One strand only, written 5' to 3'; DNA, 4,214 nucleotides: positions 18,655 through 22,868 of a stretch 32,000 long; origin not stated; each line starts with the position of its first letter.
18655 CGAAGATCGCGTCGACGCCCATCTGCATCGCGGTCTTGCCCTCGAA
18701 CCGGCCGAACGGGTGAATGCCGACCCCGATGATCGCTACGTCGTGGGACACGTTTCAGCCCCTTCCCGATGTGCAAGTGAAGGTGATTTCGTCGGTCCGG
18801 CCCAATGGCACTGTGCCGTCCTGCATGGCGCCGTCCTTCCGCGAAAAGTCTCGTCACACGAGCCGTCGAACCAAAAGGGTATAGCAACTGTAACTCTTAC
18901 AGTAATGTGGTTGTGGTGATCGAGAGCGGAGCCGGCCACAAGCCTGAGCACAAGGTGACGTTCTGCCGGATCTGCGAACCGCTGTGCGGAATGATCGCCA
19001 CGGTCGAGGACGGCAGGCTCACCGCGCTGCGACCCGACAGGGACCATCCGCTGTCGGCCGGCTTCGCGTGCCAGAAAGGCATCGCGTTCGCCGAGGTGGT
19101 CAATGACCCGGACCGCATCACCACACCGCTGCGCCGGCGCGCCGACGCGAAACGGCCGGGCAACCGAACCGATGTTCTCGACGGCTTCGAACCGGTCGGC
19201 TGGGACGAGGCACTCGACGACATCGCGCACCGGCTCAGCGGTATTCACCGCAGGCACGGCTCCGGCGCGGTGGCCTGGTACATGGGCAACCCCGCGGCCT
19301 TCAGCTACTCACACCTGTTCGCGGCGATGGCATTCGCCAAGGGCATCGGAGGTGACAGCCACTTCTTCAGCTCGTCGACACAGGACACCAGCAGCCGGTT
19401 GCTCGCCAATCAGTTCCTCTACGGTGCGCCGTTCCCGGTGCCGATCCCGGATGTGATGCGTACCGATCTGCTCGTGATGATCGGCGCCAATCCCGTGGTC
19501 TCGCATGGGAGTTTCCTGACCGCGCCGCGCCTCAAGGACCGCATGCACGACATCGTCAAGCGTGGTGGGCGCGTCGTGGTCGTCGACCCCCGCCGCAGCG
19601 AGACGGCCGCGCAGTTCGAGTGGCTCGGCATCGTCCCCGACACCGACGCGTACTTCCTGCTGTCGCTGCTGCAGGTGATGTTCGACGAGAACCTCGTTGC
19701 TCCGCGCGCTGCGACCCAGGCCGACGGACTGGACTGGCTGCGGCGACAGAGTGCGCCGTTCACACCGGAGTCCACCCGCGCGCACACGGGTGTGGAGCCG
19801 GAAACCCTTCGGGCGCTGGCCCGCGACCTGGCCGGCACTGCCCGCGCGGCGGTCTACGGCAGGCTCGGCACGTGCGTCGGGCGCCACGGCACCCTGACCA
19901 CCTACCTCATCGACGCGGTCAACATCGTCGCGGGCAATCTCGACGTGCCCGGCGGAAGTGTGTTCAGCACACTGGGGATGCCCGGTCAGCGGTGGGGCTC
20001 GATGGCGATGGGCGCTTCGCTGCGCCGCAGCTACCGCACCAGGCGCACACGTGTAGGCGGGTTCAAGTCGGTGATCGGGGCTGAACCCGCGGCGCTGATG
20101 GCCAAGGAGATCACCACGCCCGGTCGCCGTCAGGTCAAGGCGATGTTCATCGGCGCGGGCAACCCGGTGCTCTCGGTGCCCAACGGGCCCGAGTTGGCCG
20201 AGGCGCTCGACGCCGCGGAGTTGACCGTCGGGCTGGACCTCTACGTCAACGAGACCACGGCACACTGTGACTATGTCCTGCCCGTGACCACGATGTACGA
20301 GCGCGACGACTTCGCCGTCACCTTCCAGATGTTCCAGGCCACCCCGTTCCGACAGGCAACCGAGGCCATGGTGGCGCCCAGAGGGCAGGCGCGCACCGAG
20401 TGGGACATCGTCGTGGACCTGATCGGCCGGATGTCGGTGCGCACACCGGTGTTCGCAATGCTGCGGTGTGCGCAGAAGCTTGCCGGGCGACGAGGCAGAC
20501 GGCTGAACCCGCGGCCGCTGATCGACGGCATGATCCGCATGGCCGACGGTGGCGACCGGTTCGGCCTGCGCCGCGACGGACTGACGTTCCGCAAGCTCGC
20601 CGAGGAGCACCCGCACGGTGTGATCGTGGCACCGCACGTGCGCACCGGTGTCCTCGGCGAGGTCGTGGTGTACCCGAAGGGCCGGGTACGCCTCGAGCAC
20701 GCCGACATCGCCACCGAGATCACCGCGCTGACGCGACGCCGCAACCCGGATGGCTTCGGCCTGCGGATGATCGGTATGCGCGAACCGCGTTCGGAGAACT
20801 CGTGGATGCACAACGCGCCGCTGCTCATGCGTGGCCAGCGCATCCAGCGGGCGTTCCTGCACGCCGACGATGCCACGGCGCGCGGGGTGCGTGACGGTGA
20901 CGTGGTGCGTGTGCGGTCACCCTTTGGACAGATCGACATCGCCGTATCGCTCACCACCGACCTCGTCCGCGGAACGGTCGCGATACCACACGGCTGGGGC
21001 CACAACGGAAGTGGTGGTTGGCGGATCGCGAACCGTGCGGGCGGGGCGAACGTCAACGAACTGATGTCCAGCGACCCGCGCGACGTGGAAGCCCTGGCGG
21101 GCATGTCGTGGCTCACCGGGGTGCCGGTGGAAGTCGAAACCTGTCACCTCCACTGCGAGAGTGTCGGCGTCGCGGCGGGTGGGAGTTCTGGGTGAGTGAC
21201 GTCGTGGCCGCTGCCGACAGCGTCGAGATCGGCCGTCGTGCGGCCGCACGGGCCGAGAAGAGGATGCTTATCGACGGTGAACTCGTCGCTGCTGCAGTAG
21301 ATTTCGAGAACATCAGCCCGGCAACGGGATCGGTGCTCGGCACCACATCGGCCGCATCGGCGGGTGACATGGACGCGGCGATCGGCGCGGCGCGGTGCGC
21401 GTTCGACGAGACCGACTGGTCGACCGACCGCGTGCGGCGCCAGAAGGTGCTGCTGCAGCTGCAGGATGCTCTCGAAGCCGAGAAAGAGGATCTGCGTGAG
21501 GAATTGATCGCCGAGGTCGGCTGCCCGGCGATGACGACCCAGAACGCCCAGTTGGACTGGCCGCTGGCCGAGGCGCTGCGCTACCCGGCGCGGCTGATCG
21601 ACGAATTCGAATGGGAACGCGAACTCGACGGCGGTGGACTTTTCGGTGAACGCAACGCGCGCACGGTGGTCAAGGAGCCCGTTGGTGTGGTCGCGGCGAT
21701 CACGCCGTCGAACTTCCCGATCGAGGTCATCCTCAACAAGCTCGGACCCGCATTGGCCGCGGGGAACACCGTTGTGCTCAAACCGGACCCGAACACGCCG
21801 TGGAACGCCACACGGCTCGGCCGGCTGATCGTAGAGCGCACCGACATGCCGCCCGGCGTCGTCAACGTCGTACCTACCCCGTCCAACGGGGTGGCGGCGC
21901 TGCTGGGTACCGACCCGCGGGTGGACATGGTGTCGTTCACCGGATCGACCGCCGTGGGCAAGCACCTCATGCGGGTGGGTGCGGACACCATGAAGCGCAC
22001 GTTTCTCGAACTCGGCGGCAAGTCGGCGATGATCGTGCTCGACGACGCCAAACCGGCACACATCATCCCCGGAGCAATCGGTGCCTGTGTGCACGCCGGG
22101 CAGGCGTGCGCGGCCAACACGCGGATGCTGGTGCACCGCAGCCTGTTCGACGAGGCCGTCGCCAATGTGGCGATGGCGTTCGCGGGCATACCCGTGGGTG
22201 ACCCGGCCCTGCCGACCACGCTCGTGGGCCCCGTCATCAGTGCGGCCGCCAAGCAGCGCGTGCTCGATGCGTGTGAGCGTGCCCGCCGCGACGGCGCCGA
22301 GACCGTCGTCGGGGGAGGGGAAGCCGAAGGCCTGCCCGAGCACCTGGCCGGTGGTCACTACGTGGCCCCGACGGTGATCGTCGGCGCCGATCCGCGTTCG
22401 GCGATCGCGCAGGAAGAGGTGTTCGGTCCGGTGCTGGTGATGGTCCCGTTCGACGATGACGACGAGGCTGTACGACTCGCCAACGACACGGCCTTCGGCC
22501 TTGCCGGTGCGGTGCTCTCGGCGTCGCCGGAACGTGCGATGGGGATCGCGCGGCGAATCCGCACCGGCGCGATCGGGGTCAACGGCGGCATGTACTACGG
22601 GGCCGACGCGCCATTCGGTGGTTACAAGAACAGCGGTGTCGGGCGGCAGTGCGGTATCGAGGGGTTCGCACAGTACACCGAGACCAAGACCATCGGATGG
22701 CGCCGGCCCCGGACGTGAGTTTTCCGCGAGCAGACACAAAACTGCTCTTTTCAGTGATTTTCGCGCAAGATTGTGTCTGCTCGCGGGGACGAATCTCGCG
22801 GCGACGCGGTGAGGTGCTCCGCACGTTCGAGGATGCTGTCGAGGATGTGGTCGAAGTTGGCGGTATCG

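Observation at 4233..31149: One AT-rich 19-bp palindrome in eight promoter regions: candidate operator of an uncharacterised TetR regulon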

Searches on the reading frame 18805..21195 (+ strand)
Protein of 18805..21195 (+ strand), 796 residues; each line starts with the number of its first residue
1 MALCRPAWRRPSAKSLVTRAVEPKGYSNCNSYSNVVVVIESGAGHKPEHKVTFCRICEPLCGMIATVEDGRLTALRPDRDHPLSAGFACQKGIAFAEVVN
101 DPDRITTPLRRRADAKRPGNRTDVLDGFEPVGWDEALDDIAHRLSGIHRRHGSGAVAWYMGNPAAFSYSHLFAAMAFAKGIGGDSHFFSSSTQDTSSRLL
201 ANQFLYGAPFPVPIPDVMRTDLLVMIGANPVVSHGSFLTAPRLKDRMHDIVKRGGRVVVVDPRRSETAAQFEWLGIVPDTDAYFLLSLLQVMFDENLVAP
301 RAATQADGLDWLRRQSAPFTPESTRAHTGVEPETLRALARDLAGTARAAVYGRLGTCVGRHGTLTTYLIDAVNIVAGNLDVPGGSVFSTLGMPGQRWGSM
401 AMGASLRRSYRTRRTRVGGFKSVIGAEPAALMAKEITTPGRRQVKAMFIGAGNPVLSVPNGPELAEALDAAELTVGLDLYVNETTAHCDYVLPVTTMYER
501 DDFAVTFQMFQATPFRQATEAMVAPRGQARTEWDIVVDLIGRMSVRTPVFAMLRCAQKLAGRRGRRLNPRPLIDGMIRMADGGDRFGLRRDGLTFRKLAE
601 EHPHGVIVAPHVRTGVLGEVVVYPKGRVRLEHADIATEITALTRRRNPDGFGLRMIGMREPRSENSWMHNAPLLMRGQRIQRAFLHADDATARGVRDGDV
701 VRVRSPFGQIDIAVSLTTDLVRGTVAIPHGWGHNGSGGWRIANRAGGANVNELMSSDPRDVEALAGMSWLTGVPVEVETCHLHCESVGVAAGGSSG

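Call 6: search_protein_families(library=pfam, proteins=[window:18805-21195:+])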
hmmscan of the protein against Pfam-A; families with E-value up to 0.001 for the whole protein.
window:18805-21195:+ (796 aa): 3 families
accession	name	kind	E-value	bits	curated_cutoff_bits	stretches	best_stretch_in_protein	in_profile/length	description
PF00384.28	Molybdopterin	-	2.7e-35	122.5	24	1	104-541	1-352/353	Molybdopterin oxidoreductase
PF01568.27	Molydop_binding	-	7.2e-20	71.5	26.8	1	653-758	1-97/110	Molydopterin dinucleotide binding domain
PF04879.21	Molybdop_Fe4S4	-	1.4e-09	38.2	22.7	1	51-100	5-54/55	Molybdopterin oxidoreductase Fe4S4 domain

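Call 12: search_protein_families(library=ncbifam, proteins=[window:18907-21195:+])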
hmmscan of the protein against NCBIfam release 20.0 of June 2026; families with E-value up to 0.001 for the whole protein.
window:18907-21195:+ (762 aa): 25 families
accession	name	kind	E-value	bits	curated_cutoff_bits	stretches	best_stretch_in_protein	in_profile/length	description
TIGR01591.1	Fdh-alpha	equivalog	5.7e-53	180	666.25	1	18-511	1-480/672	formate dehydrogenase subunit alpha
NF012032.0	PRK15488.1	equivalog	3.7e-46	157.5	694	2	15-351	43-361/759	thiosulfate reductase PhsA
NF041783.2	mnquin_red_QrcB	equivalog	3.5e-45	154.4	440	2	14-510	51-504/695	menaquinone reductase molybdopterin-binding-like subunit QrcB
TIGR00509.1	bisC_fam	subfamily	2.3e-39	135.3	1017.55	2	29-511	7-512/772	molybdopterin guanine dinucleotide-containing S/N-oxide reductase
TIGR02166.1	dmsA_ynfE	subfamily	2.7e-37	128.2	777.7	3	20-264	49-290/794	DMSO/selenate family reductase complex A subunit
TIGR03479.1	DMSO_red_II_alp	subfamily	8.4e-35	120.1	984.75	3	54-263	104-297/913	molybdopterin-dependent oxidoreductase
NF047855.1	AssmNtatRedNasC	equivalog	1.3e-30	106.3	1100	2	42-331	49-322/708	assimilatory nitrate reductase catalytic subunit NasC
NF041714.1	arsenate_red_ArrA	equivalog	5.3e-24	84.4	1600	2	15-255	50-278/848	arsenate respiratory reductase molybdopterin-containing subunit ArrA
NF041323.1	Nitr_red_NasA_Halo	equivalog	5.9e-23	81.3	1000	1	27-506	7-467/673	assimilatory nitrate reductase NasA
NF041885.1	selenate_YnfE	exception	5.9e-23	80.6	1675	2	54-265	92-298/805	selenate/tellurate reductase subunit YnfE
NF041884.1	selenate_YnfF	exception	1.4e-21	76.1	1650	1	54-265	89-291/798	selenate/tellurate reductase subunit YnfF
NF011682.0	PRK15102.1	equivalog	1.7e-20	72.8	909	2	62-510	85-569/829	trimethylamine-N-oxide reductase TorA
NF010055.0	PRK13532.1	equivalog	2.2e-19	69.2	904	1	17-126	44-148/830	nitrate reductase catalytic subunit NapA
TIGR02164.1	torA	equivalog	4.3e-19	68.1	1465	1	201-509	237-564/824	trimethylamine-N-oxide reductase TorA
TIGR01706.1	NAPA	equivalog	2.4e-18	65.8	930.55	1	18-146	45-166/830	periplasmic nitrate reductase subunit alpha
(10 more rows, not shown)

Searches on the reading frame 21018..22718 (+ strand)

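Call 6: search_protein_families(library=pfam, proteins=[window:21018-22718:+])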
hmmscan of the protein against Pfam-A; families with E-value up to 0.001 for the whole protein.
window:21018-22718:+ (566 aa): 1 family
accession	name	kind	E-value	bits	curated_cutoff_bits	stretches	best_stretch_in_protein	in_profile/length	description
PF00171.27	Aldedh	-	1.3e-130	436.5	23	1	95-559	8-461/461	Aldehyde dehydrogenase family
